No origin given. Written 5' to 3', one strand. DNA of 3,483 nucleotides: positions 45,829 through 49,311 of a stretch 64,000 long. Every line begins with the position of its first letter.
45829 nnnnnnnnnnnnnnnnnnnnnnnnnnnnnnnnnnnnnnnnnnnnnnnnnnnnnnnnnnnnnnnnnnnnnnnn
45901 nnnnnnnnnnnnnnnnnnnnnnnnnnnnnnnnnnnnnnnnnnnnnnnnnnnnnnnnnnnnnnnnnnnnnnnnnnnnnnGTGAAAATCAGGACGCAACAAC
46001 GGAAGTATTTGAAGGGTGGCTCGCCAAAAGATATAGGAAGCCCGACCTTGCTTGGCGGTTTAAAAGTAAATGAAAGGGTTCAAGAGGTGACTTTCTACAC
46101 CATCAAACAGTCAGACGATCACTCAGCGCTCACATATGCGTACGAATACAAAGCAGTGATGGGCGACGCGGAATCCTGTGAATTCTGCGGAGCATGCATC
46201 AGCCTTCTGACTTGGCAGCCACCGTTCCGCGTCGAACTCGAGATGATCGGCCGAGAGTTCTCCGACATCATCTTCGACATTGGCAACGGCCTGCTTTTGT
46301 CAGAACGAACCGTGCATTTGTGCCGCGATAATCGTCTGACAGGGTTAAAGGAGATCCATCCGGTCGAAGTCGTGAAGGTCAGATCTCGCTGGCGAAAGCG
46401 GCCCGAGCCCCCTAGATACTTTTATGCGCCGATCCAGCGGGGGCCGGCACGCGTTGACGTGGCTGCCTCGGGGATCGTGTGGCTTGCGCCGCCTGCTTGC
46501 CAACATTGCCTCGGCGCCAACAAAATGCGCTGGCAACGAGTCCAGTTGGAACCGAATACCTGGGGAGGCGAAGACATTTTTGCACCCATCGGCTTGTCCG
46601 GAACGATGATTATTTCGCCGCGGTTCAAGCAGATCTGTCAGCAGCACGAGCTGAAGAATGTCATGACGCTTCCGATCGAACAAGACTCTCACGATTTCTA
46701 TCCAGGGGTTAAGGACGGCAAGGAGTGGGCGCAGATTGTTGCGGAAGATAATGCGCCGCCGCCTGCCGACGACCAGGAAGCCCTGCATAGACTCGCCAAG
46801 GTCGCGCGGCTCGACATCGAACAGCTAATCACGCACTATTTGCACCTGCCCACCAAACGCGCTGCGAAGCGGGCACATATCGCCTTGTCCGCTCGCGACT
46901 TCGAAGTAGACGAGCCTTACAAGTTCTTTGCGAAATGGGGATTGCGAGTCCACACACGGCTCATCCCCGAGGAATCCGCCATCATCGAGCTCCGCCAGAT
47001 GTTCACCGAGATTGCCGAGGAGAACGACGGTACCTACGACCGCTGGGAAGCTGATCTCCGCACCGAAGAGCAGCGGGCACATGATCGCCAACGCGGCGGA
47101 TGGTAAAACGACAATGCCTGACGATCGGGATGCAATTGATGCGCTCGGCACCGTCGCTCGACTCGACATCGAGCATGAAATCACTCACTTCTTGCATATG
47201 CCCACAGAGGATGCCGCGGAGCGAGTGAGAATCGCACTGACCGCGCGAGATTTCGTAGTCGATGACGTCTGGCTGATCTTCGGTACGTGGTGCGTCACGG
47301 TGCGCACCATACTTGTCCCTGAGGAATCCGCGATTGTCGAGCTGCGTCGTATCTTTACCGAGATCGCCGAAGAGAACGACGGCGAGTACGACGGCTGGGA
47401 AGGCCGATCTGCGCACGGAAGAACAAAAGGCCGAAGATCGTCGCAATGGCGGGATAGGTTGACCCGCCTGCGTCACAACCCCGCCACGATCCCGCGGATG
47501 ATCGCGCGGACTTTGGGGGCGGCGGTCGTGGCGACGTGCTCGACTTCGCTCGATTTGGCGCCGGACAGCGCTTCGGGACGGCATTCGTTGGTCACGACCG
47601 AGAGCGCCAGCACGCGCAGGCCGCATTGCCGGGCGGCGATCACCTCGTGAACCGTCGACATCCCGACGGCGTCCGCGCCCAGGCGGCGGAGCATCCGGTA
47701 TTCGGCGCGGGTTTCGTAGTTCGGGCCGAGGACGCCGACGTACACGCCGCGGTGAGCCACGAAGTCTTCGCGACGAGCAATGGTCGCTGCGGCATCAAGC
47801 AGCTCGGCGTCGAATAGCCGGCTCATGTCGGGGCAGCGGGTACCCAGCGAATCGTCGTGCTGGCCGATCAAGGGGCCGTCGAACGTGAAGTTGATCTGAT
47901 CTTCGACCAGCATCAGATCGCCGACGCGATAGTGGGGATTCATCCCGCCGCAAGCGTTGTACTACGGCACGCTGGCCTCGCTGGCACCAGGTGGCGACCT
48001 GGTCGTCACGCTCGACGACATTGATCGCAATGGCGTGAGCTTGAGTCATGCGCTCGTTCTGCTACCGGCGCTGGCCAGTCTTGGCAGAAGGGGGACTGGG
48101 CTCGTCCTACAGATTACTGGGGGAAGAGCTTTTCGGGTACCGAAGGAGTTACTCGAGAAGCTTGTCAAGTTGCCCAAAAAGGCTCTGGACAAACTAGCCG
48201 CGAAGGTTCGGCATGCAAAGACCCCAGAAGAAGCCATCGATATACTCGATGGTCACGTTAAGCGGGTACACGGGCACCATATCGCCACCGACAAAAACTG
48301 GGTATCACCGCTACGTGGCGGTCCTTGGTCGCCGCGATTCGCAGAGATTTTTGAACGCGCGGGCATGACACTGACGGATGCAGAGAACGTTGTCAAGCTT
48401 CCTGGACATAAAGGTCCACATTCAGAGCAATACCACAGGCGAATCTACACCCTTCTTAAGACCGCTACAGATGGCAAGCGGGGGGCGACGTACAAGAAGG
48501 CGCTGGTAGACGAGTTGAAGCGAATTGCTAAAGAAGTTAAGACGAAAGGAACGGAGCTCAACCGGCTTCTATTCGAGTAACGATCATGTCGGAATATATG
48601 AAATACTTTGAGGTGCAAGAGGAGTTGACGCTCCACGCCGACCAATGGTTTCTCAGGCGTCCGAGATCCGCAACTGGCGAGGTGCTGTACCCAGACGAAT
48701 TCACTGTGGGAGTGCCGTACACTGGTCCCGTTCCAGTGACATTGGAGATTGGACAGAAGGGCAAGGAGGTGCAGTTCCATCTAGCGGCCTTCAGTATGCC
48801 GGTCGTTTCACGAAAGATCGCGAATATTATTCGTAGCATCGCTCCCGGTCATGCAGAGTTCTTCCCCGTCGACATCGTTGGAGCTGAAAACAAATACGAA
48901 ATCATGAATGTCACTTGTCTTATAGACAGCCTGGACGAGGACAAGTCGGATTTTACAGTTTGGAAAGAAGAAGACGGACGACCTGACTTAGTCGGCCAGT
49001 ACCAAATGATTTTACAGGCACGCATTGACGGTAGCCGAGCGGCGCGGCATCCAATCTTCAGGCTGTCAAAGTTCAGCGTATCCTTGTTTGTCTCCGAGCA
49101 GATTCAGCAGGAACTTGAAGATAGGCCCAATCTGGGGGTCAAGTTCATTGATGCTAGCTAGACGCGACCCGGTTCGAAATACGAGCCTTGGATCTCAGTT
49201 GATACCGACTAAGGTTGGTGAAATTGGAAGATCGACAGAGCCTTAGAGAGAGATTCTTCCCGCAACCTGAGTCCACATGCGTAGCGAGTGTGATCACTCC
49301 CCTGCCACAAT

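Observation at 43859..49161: Polymorphic toxin-immunity locus with two AHH/HNH-type nuclease tips and different immunity genes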

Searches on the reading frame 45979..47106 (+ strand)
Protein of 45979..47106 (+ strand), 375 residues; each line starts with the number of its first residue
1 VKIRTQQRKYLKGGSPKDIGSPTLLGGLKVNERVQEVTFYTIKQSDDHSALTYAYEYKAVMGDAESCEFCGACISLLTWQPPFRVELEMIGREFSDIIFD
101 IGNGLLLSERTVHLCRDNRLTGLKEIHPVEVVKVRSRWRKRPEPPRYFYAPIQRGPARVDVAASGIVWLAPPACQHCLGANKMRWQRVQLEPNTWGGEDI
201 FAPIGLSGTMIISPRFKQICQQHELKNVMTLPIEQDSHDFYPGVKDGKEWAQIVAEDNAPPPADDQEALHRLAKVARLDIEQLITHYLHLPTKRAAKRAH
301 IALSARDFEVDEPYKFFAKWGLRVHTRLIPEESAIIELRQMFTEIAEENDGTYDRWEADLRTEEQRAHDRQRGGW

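Call 4: search_protein_families(library=pfam, proteins=[window:45979-47106:+], max_evalue=0.1)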
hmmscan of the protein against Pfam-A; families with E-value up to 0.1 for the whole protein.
window:45979-47106:+ (375 aa): 2 families
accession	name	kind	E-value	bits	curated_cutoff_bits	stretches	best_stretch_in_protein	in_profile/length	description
PF06877.16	RraB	-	2.1e-10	41.5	23.3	1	265-357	4-101/102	Regulator of ribonuclease activity B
PF07791.16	Imm11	-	0.032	14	22.1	1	129-228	89-187/194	Immunity protein family (Imm11)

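Call 7: search_protein_families(library=ncbifam, proteins=[window:45979-47106:+], max_evalue=1)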
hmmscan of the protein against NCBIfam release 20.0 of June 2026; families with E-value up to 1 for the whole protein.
window:45979-47106:+ (375 aa): 1 family
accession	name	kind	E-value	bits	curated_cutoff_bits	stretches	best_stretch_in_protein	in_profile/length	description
TIGR01046.1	uS10_euk_arch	equivalog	0.12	12.8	96.25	1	301-342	44-85/99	30S ribosomal protein S10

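Call 39: find_homologous_proteins(query=A5, max_evalue=0.001)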
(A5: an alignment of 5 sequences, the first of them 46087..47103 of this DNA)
Query A5 (5 sequences) (339 aa, profile of the alignment): 145 proteins with E <= 0.001 among 6595 candidates; the best 120 are listed.
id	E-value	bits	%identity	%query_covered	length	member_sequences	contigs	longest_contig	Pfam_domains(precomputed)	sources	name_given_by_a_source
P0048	1.5e-119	415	40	63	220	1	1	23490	-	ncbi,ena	-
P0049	1.8e-117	409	42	61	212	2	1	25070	-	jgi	jgi:hypothetical protein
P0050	3.8e-115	401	42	61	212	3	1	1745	-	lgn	-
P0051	2.3e-108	379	42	61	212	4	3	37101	-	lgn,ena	-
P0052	4.2e-107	375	100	100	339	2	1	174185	PF06877.17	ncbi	-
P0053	2.5e-104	366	44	63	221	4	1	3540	-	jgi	jgi:hypothetical protein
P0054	4.8e-104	365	40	67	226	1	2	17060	PF07791.17,PF09535.16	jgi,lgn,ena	jgi:hypothetical protein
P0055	8.6e-104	364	44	62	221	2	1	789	PF07791.17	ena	-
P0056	8.9e-103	360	42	63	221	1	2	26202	-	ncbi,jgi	jgi:hypothetical protein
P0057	2.5e-101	356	43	63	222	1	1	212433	PF07791.17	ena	-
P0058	2.6e-100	352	82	100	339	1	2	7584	PF06877.17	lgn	-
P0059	8.7e-98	344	44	63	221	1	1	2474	PF07791.17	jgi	jgi:hypothetical protein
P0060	4.9e-97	342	43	63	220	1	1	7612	-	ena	-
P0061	1.1e-95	337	41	63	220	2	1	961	-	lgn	-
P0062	6.5e-95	335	44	61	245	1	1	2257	PF07791.17,PF09535.16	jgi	jgi:hypothetical protein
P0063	9.6e-95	334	44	62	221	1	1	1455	PF07791.17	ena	-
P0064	2.7e-93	329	42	63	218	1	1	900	PF07791.17,PF09535.16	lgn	-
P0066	2.5e-92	326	45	63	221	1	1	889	PF07791.17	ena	-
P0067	1.2e-91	324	43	59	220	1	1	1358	PF07791.17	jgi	jgi:hypothetical protein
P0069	2.1e-88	313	48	63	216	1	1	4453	PF07791.17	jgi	jgi:hypothetical protein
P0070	9.3e-88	311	44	60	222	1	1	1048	PF07791.17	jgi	jgi:hypothetical protein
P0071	4.7e-87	309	44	61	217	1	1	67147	PF07791.17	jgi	jgi:hypothetical protein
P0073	3.4e-86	306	39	60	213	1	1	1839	PF07791.17,PF09535.16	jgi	jgi:hypothetical protein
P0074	4.8e-86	306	43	60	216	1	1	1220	PF07791.17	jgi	jgi:hypothetical protein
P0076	4.7e-83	296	40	53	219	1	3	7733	PF07791.17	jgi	-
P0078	3.1e-79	283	47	51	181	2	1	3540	PF07791.17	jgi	jgi:hypothetical protein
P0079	7.5e-77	276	44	53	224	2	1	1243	PF07791.17,PF09535.16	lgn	-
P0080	2.2e-76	274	53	50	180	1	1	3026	PF07791.17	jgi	jgi:hypothetical protein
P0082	1.6e-72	262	46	99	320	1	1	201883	PF06877.17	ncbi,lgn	-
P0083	2.1e-68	248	43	49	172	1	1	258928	PF07791.17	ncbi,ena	-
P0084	1.1e-67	246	38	62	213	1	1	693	PF07791.17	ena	-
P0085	1.1e-67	246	37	62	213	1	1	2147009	PF07791.17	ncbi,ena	-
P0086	1.1e-66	242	37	57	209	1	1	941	PF07791.17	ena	-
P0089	1.5e-64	235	44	54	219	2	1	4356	PF07791.17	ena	-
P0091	7.0e-64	233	38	61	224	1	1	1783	PF07791.17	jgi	-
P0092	1.5e-62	229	43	54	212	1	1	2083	PF07791.17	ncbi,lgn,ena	-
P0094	1.4e-61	226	40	60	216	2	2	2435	PF07791.17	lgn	-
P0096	7.9e-61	223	37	55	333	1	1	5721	PF09535.16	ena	-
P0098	7.9e-59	217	38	54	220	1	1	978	PF07791.17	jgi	jgi:uncharacterized protein DUF1629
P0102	2.8e-57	212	42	54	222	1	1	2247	PF07791.17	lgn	-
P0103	6.5e-57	210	39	60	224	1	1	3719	PF07791.17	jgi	jgi:hypothetical protein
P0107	2.5e-55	205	38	59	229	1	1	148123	PF07791.17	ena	-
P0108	1.0e-54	203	37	60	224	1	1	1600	PF07791.17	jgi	-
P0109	2.0e-54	202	42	50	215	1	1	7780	PF07791.17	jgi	jgi:hypothetical protein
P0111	6.3e-54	201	33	57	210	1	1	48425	PF07791.17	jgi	jgi:hypothetical protein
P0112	9.5e-54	200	35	57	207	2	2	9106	PF07791.17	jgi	jgi:hypothetical protein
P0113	1.3e-53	200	43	52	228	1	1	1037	PF09535.16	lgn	-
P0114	1.4e-53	200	38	59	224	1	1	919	PF07791.17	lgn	-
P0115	1.0e-52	197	38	54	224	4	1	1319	PF07791.17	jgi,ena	-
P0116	7.4e-52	194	37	54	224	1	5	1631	PF07791.17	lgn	-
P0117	8.7e-52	194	35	60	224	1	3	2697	PF07791.17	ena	-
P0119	1.7e-51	193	34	60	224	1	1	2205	PF07791.17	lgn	-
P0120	2.5e-51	192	40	54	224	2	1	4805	PF07791.17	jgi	jgi:hypothetical protein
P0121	2.9e-51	192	44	52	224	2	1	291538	PF07791.17,PF09535.16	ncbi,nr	ncbi:imm11 family protein [Cystobacter fuscus]|nr:hypothetical protein [Cystobacter fuscus]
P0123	6.1e-51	191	42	52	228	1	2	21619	PF09535.16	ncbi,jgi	jgi:hypothetical protein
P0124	8.5e-51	190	42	52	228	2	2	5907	PF09535.16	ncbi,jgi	jgi:hypothetical protein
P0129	1.9e-49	186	36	54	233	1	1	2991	PF09535.16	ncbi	-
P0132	7.3e-49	184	34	59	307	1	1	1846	PF07791.17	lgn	-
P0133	8.1e-49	184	41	52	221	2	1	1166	PF09535.16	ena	-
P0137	2.8e-48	182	41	52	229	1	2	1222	PF09535.16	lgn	-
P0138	3.8e-48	182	41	50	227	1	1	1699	PF09535.16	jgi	jgi:hypothetical protein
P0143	3.0e-47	179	36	58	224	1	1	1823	PF07791.17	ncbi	-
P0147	8.0e-47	177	40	51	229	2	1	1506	PF09535.16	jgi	jgi:hypothetical protein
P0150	1.1e-46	177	38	58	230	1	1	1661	PF07791.17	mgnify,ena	mgnify:CR=1 FL=1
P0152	1.7e-46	176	42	52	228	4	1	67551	PF09535.16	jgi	-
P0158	8.2e-45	171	36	50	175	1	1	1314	PF07791.17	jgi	jgi:hypothetical protein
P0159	1.1e-44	170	31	58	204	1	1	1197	PF07791.17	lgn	-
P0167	5.8e-43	165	32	60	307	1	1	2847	PF07791.17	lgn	-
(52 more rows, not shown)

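Call 48: search_protein_families(library=ncbifam, proteins=[P0121, window:46087-47103:+], max_evalue=10)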
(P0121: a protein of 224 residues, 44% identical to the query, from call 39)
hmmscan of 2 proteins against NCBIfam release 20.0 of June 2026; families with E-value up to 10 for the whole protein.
P0121 (224 aa): 4 families
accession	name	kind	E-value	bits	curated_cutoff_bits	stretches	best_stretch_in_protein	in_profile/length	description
TIGR02264.1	gmx_para_CXXCG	equivalog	0.00039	19.9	100.15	1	64-203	104-231/237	SitI6 family double-CXXCG motif immunity protein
TIGR02605.1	CxxC_CxxC_SSSS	subfamily_domain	0.013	15.5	31.3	2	138-152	20-34/52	FmdB family zinc ribbon protein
NF001753.0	PRK00481.1-3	subfamily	0.31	9.9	243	1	21-44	136-159/252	NAD-dependent protein deacylase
NF033497.1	rubre_like_arch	subfamily_domain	0.32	10.8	32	1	32-42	13-24/34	rubrerythrin-like domain-containing protein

window:46087-47103:+ (339 aa): 1 family
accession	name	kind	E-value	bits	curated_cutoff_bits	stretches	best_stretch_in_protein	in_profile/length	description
TIGR01046.1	uS10_euk_arch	equivalog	0.098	13.1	96.25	1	265-306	44-85/99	30S ribosomal protein S10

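Call 88: search_protein_families(library=padloc, proteins=[window:46087-47103:+], max_evalue=0.01)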
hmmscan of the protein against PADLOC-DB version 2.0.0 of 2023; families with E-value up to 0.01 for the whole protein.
window:46087-47103:+ (339 aa): 0 families

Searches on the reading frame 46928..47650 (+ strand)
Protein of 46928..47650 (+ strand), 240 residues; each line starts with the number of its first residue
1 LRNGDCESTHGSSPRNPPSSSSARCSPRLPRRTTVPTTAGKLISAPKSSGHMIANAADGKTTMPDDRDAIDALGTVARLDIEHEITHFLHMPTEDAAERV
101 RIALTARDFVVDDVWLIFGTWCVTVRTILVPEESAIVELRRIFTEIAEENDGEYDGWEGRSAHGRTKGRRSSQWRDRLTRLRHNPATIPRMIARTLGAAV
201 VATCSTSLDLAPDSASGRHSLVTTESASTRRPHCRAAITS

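Call 4: search_protein_families(library=pfam, proteins=[window:46928-47650:+], max_evalue=0.1)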
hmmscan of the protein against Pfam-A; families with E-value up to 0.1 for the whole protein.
window:46928-47650:+ (240 aa): 1 family
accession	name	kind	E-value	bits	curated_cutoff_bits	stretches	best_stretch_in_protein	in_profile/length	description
PF06877.16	RraB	-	4.3e-13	50.1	23.3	1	78-158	17-101/102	Regulator of ribonuclease activity B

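Call 7: search_protein_families(library=ncbifam, proteins=[window:46928-47650:+], max_evalue=1)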
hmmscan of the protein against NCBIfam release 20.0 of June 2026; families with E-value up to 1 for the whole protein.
window:46928-47650:+ (240 aa): 0 families

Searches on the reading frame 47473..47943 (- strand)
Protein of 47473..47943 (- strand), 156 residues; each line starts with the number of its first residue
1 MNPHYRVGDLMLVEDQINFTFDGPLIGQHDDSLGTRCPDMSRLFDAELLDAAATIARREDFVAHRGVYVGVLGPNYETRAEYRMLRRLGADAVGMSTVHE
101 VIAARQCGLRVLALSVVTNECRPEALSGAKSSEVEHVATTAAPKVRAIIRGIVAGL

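Call 4: search_protein_families(library=pfam, proteins=[window:47473-47943:-], max_evalue=0.1)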
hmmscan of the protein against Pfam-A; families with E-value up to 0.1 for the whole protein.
window:47473-47943:- (156 aa): 1 family
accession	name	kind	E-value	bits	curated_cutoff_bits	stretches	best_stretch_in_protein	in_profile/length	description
PF01048.26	PNP_UDP_1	-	1.8e-35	122.9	25.1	1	1-153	82-232/233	Phosphorylase superfamily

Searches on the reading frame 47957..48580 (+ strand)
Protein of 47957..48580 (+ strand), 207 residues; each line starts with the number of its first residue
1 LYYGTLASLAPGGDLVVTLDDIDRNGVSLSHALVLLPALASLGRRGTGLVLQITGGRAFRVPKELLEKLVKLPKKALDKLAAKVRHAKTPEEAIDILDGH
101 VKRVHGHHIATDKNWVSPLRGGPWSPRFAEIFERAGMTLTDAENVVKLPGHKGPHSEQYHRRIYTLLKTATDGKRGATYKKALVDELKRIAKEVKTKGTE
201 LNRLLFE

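Call 4: search_protein_families(library=pfam, proteins=[window:47957-48580:+], max_evalue=0.1)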
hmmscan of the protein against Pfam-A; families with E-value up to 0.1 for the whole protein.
window:47957-48580:+ (207 aa): 1 family
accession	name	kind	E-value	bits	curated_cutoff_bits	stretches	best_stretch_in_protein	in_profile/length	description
PF14412.12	AHH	-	6.3e-18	65.2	22.3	1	102-194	15-111/111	A nuclease family of the HNH/ENDO VII superfamily with conserved AHH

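Call 7: search_protein_families(library=ncbifam, proteins=[window:47957-48580:+], max_evalue=1)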
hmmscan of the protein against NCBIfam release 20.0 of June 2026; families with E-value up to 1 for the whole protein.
window:47957-48580:+ (207 aa): 0 families

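Call 88: search_protein_families(library=padloc, proteins=[window:47957-48577:+], max_evalue=0.01)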
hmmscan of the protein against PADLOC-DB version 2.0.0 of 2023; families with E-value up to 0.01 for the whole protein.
window:47957-48577:+ (207 aa): 1 family
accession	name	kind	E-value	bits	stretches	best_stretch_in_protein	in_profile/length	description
PDLC04136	mad4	-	0.00081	18.2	1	54-116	11-74/110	mads_4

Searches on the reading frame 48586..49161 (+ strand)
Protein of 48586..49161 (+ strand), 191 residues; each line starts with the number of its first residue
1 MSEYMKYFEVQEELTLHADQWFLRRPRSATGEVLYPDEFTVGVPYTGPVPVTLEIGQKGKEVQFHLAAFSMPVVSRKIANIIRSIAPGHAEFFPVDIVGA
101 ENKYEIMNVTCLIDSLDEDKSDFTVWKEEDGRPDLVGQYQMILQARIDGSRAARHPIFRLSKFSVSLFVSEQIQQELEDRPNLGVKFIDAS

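Call 4: search_protein_families(library=pfam, proteins=[window:48586-49161:+], max_evalue=0.1)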
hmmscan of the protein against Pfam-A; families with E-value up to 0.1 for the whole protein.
window:48586-49161:+ (191 aa): 1 family
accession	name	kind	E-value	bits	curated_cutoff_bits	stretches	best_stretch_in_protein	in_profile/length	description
PF07791.16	Imm11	-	8.8e-13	48.4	22.1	1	57-190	55-192/194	Immunity protein family (Imm11)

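Call 7: search_protein_families(library=ncbifam, proteins=[window:48586-49161:+], max_evalue=1)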
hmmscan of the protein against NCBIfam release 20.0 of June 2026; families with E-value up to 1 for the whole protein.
window:48586-49161:+ (191 aa): 0 families

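Call 77: list_cluster_members(proteins=[P0001, P0052, window:48586-49158:+, P0007, P0082, P0018, P0008, P0037])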
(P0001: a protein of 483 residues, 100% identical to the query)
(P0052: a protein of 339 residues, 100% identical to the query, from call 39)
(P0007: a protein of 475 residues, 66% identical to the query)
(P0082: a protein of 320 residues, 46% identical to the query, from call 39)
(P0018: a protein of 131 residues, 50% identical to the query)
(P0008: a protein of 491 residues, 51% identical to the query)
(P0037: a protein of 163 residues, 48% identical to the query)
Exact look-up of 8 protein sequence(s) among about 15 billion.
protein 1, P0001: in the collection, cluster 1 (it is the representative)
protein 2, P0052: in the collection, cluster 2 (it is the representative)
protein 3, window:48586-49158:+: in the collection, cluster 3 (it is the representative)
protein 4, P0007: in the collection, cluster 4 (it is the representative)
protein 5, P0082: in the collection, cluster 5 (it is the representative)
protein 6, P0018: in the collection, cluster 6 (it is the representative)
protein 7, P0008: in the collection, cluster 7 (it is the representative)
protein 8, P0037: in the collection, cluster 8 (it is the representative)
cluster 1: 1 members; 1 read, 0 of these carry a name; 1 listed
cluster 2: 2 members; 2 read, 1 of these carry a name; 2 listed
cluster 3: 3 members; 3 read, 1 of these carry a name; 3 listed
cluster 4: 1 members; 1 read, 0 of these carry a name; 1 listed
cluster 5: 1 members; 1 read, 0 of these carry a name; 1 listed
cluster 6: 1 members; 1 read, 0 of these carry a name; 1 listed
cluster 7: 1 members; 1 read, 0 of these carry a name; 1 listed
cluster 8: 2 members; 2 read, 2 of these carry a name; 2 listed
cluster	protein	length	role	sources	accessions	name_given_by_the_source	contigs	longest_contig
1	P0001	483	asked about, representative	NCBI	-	-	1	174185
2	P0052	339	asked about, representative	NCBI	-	-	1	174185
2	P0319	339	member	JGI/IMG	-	hypothetical protein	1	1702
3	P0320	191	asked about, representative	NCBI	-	-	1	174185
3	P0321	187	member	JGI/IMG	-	hypothetical protein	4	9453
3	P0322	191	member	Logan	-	-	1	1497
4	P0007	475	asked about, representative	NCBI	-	-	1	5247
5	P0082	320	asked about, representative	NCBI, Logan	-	-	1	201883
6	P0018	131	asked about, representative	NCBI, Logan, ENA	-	-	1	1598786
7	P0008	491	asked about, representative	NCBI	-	-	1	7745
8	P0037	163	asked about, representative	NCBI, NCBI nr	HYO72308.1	MAG TPA: Wall-associated protein precursor [Archangium sp.] | Wall-associated protein precursor [Archangium sp.]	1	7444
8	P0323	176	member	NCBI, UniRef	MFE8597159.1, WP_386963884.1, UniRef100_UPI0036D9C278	Wall-associated protein precursor [Archangium violaceum] | Wall-associated protein precursor n=1 Tax=Archangium violaceum TaxID=83451 ...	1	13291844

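Call 88: search_protein_families(library=padloc, proteins=[window:48586-49158:+], max_evalue=0.01)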
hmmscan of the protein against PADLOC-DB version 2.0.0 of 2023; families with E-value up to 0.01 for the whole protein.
window:48586-49158:+ (191 aa): 0 families
